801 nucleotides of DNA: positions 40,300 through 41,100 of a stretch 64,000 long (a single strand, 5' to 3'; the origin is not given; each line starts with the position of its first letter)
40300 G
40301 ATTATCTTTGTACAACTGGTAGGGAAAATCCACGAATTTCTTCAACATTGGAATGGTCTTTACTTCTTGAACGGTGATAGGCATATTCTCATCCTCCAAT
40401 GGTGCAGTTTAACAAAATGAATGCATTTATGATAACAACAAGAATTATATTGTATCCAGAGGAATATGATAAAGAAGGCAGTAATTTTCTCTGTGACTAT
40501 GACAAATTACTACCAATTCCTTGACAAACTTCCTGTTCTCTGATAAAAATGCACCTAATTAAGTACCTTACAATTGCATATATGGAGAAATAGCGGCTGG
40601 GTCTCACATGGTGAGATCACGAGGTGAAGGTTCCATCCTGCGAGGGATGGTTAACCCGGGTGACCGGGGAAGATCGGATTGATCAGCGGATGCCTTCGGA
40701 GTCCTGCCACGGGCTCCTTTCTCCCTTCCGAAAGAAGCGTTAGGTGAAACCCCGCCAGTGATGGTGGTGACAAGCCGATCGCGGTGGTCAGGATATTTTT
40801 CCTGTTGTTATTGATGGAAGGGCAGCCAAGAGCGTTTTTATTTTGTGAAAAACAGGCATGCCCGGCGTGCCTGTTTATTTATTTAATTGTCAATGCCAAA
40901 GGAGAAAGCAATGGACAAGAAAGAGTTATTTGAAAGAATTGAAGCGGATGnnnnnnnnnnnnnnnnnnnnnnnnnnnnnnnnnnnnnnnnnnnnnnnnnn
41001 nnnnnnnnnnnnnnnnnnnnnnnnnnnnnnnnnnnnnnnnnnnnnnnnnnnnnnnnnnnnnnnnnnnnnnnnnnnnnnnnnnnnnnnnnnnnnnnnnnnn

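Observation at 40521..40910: glmS-ribozyme-like structured leader with a terminator/antiterminator platform in front of glutamine synthetase (glnA), not glmS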

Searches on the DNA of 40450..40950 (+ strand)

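Call 3: search_rna_families(source=window, start=40450, end=40950, threshold=evalue, max_evalue=10, show_alignments=6)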
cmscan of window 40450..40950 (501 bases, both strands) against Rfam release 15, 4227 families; matches with E-value up to 10: 6.
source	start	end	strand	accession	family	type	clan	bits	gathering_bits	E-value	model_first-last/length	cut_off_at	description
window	40581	40792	+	RF00234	glmS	Cis-reg; riboswitch;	-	23.4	37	0.0017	1-167/167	no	glmS glucosamine-6-phosphate activated ribozyme aptamer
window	40837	40913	+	RF02733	ToxT_thermometer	Cis-reg; thermoregulator;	-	21.9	81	0.42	1-71/71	no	ToxT 5' UTR thermometer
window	40839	40946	-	RF00121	MicC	Gene; sRNA;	-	17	90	6.8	1-123/123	no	MicC RNA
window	40471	40522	-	RF00027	let-7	Gene; miRNA;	CL00148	16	53.5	2.5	1-84/84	no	let-7 microRNA precursor family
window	40852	40876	+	RF03221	mir-6715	Gene; miRNA;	-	15.6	82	5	1-57/57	no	mir-6715 microRNA precursor family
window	40658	40769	+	RF02193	TCL6_3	Gene; lncRNA;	-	11.2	40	5.6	1-139/139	no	T-cell leukemia/lymphoma 6 conserved region 3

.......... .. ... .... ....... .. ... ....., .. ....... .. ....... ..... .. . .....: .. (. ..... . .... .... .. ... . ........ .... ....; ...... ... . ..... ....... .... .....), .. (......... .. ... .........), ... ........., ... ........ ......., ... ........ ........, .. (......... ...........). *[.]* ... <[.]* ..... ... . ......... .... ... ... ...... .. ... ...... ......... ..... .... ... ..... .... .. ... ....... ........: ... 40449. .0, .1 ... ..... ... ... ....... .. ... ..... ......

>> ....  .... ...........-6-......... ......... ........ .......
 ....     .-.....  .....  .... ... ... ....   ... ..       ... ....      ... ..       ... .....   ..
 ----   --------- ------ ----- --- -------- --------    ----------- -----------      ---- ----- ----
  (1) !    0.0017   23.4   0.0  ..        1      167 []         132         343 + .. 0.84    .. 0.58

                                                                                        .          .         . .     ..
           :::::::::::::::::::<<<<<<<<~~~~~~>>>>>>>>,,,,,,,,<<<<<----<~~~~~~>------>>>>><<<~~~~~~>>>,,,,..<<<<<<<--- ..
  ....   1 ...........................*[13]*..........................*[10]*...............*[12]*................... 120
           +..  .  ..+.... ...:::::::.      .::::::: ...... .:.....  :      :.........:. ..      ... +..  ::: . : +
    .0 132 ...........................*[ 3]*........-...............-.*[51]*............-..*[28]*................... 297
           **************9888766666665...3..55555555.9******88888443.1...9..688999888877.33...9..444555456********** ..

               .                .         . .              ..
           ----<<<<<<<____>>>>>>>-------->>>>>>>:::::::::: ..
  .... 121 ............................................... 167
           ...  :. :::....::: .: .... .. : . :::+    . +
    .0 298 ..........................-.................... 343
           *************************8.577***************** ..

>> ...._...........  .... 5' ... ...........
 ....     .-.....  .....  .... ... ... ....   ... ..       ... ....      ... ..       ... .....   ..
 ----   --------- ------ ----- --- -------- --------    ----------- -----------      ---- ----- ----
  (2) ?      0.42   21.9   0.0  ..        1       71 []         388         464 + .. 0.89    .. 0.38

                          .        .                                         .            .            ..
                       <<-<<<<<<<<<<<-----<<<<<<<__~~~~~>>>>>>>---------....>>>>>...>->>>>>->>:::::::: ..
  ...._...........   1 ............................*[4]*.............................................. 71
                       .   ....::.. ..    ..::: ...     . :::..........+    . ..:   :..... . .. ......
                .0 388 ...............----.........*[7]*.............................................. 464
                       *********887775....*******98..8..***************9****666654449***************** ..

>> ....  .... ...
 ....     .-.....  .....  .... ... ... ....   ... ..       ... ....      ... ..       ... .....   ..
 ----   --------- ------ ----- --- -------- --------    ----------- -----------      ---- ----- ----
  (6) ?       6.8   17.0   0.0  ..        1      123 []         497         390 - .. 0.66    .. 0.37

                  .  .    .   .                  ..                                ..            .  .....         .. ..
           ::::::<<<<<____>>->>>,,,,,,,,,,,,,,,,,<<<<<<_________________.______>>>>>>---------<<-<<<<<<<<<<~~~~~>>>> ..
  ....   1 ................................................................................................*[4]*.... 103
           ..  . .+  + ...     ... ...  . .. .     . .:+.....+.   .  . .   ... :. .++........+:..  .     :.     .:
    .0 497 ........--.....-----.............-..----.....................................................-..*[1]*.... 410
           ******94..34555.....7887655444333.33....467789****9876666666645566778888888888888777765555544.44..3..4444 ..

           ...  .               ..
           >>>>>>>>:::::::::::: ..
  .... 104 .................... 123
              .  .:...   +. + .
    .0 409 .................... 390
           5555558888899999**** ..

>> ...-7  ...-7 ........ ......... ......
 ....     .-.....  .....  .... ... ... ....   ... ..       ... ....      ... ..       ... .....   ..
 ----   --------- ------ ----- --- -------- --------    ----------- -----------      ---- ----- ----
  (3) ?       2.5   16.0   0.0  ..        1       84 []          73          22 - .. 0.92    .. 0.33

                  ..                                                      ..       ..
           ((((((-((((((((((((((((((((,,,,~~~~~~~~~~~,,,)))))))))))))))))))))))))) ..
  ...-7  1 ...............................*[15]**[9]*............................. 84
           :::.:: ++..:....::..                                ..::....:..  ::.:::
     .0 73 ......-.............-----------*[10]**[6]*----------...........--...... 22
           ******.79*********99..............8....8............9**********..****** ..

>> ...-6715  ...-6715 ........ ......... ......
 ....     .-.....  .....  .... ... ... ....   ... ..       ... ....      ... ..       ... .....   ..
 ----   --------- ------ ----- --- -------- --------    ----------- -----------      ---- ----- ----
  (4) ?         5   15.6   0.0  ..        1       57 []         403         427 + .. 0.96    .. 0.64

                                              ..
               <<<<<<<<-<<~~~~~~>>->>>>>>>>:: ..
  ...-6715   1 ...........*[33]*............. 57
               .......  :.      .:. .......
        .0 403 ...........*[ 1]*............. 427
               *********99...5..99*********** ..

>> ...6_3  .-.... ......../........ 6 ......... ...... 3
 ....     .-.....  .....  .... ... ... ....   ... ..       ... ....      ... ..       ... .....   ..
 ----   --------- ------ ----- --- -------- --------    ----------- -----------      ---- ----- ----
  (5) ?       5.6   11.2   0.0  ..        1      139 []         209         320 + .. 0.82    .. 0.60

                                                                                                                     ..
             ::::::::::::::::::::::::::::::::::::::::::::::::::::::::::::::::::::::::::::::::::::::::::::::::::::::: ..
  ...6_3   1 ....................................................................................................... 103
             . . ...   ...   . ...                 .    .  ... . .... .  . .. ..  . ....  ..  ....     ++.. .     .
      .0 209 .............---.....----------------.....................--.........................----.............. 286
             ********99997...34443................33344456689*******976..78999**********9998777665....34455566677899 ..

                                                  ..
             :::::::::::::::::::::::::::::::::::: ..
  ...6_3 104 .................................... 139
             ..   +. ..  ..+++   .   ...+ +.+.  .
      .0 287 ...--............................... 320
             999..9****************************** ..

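Call 31: build_rna_model(alignment_id=A1)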
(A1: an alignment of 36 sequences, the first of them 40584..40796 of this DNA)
Model R1 built from alignment A1 (36 sequences, 283 columns); structure: RNAalifold consensus.
model positions 217; base pairs 53; branch points 5; effective number of sequences 1.74; information 0.59 bits per position. Calibrated on 0.2 Mb of random sequence (short: E-values are rough).
structure used (alignment columns):
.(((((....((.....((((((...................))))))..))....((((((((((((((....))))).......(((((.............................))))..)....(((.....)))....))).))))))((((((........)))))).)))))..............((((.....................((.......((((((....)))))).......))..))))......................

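Call 32: search_with_rna_model(model_id=R1, sources=[window, L001, L002, L003, L004, L005, L006, L007, L008, L009, L010, L011, L012, L013, L014, L015, L016, L017, L018, L019, L020, L021, L022, L023, L024, L025, L026, L027, L028, L029, L030, L031, L032, L033, L034, L035, L036, L037, L038, L039, L040, L041, L042, L043, L044, L045, L046, L047, L048, L049, L050, L051, L052, L053, L054, L055, L056, L057, L058, L059, L060, L061, L062, L063, L064, L065, L066, L067, L068, L069, L070, L071, L072, L073, L074, L075, L076, L077, L078, L079, L080], max_evalue=0.01, make_alignment=true)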
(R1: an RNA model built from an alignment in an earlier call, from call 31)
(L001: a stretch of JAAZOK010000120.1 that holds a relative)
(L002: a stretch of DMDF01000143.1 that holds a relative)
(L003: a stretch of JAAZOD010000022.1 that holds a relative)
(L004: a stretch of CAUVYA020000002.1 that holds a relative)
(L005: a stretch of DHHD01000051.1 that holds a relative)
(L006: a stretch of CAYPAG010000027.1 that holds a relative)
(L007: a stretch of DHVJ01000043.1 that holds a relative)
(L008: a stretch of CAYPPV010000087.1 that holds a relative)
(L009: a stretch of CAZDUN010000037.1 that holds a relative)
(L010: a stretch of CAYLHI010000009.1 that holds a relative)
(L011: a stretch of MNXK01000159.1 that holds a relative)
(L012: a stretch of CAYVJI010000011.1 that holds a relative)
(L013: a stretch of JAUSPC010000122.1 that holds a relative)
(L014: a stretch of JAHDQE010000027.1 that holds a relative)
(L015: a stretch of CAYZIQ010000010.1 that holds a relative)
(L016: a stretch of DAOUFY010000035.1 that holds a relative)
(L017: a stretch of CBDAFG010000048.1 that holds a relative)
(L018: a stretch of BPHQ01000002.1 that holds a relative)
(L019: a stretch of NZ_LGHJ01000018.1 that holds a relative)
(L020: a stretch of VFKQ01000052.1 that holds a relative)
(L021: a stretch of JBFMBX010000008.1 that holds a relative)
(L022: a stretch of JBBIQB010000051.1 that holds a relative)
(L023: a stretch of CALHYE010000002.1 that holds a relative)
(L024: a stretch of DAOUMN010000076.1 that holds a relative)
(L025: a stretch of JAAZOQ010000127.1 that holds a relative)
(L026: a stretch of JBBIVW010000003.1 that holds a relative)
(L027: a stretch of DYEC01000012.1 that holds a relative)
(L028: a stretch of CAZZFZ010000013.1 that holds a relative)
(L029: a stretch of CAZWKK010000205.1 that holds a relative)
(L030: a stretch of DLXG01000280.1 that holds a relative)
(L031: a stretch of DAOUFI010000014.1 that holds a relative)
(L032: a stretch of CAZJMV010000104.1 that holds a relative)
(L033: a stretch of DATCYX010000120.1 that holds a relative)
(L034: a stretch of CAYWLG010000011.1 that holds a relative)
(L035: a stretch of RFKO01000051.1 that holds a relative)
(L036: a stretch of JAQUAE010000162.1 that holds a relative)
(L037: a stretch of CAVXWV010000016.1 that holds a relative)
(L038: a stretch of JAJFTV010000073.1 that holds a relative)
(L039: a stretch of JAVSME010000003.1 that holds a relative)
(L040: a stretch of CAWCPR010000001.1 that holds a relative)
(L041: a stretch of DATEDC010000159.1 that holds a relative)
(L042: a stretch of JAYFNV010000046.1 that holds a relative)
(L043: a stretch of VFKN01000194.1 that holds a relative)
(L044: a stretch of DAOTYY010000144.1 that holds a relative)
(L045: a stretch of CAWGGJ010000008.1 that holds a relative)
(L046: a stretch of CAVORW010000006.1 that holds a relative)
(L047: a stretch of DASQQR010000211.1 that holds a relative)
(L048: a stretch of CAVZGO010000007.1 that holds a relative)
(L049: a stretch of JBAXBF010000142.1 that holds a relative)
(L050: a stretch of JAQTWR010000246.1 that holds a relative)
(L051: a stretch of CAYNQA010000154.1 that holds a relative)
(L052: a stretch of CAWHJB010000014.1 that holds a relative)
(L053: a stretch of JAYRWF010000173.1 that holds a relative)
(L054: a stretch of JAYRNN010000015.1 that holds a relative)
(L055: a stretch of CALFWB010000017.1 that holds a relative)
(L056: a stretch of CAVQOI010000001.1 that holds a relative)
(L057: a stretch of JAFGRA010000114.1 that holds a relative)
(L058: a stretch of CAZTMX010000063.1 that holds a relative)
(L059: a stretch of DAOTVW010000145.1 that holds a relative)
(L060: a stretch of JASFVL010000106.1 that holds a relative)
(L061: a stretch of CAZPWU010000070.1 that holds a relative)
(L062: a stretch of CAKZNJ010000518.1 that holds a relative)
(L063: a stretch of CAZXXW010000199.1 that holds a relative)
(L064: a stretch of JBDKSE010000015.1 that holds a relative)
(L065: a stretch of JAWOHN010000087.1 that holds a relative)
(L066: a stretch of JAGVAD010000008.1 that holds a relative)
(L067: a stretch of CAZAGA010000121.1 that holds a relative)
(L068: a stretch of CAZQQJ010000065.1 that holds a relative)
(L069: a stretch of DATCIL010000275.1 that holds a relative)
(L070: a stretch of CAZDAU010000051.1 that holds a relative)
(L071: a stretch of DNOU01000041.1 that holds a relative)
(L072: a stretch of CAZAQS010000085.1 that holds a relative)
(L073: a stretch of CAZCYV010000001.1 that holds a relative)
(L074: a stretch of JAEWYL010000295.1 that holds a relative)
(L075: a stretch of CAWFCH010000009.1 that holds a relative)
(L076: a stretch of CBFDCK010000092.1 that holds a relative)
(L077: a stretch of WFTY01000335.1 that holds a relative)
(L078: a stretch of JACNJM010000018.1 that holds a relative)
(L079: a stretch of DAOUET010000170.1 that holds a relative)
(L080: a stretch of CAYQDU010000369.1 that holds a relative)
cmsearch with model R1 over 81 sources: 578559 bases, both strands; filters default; matches with E-value up to 0.01: 45.
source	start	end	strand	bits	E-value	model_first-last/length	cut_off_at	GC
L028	2661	2880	+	222.8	1.1e-74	1-217/217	no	0.62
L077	917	1135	+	222.6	1.3e-74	1-217/217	no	0.62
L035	2667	2883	+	216.6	1.6e-72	1-217/217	no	0.64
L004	2669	2883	+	215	5.4e-72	1-217/217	no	0.59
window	40584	40797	+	214.9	5.9e-72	1-217/217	no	0.57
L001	2674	2887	+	213.3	2.2e-71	1-217/217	no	0.58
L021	2672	2890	+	212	5.9e-71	1-217/217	no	0.58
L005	102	315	+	211.9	6.7e-71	1-217/217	no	0.56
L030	2668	2888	+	211.3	1e-70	1-217/217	no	0.57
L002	2675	2888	+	211.2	1.2e-70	1-217/217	no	0.56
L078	490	706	+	209.8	3.6e-70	1-217/217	no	0.51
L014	2643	2871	+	209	6.3e-70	1-217/217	no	0.47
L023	2668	2888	+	208.7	8.5e-70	1-217/217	no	0.57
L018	2669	2889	+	207.5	2.1e-69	1-217/217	no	0.57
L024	2649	2871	+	207.1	3e-69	1-217/217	no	0.55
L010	2680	2894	+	207.1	3e-69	1-217/217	no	0.53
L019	2668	2888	+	206.7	4.2e-69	1-217/217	no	0.59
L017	2224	2438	+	206.2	6.1e-69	1-217/217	no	0.51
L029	1695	1911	+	205.7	8.8e-69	1-217/217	no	0.48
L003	2679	2891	+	204.9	1.8e-68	1-217/217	no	0.57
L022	2654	2876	+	204.8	1.8e-68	1-217/217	no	0.57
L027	2664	2891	+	204.2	2.9e-68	1-217/217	no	0.51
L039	2659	2879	+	204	3.6e-68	1-217/217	no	0.52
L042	2689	2905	+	203.1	7.4e-68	1-217/217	no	0.49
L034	2689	2904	+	201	3.7e-67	1-217/217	no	0.51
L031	2691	2905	+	201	3.8e-67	1-217/217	no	0.53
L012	2678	2890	+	201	3.9e-67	1-217/217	no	0.52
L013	182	396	+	200.1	7.5e-67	1-217/217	no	0.46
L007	2670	2884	+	191.8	5.8e-64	1-217/217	no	0.5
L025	2688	2904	+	187.3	2e-62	1-217/217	no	0.49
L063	529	749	+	185.2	1.1e-61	1-217/217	no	0.49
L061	2632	2882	+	180.7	3.8e-60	1-217/217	no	0.55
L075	2680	2900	+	180.6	4.2e-60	1-217/217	no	0.61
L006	2680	2891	+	168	9.4e-56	1-217/217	no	0.58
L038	2648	2901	+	164.5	1.5e-54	1-217/217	no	0.5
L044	475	705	+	157.9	2.8e-52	1-217/217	no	0.46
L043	617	907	+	156.3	1e-51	1-217/217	no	0.49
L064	2704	2913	+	153.5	1e-50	1-217/217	no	0.5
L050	697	950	+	153.4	1.1e-50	1-217/217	no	0.52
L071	423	631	+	151.8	3.8e-50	1-217/217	no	0.5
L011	2390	2716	+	140.4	3.2e-46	1-217/217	no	0.61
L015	2430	2712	+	129.4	2.1e-42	1-217/217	no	0.61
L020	1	238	+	127.3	1.1e-41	13-217/217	5'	0.58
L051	642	880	+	110.8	5.5e-36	1-217/217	no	0.56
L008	1708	1896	+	110.2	8.6e-36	1-217/217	no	0.44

Alignment A2: 45 matches aligned to the model, 405 columns, each read 5' to 3' on its own strand. Consensus structure (alignment columns), stored with it:
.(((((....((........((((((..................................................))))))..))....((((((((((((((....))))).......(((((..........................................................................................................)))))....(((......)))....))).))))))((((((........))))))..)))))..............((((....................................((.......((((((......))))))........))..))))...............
